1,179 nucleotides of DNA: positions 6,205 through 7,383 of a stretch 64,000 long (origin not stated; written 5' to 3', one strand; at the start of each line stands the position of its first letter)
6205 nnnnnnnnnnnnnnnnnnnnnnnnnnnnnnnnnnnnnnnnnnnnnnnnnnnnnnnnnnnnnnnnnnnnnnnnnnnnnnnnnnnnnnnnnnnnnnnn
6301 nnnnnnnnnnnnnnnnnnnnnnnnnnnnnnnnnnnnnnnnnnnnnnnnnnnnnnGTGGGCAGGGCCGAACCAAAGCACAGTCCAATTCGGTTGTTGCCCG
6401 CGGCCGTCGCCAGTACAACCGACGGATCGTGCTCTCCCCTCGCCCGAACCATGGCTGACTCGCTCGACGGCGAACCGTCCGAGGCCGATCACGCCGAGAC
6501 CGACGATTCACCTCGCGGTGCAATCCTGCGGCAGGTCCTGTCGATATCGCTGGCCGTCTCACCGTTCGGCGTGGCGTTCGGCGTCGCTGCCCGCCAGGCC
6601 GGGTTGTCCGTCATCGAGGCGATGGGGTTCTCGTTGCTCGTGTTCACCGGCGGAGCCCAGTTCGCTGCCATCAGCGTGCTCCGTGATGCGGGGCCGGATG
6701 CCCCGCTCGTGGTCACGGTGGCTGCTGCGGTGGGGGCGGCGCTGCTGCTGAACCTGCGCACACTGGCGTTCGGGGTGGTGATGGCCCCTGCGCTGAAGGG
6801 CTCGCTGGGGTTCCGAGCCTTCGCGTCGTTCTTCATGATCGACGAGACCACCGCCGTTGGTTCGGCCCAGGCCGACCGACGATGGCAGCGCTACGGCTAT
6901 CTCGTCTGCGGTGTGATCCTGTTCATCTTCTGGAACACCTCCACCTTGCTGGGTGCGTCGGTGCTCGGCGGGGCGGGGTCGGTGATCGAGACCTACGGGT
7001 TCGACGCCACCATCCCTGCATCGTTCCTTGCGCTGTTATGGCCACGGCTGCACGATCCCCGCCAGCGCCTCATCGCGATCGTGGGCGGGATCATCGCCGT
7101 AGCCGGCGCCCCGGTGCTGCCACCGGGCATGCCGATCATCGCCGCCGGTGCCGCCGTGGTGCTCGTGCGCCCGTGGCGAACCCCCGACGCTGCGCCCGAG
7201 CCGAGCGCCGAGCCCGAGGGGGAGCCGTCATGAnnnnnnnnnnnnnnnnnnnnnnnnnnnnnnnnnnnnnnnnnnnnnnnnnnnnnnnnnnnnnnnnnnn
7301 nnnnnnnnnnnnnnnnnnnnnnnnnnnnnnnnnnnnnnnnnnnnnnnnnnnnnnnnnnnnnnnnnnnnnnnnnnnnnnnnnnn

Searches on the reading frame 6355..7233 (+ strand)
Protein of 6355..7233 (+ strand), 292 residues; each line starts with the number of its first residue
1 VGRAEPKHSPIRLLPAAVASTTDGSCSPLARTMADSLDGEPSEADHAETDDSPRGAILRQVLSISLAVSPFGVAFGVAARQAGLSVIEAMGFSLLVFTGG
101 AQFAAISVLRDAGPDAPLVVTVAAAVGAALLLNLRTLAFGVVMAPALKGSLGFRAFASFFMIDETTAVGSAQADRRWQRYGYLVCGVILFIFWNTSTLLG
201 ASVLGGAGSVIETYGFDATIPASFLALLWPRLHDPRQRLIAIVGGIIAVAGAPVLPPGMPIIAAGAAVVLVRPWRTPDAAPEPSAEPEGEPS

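Call 68: search_protein_families(library=pfam, proteins=[window:6355-7233:+], max_evalue=0.00001)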
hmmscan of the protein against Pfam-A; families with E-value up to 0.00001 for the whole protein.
window:6355-7233:+ (292 aa): 1 family
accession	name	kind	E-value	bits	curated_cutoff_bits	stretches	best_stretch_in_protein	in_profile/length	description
PF03591.19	AzlC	-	1.4e-28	100.5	32.1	1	64-203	2-133/137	AzlC protein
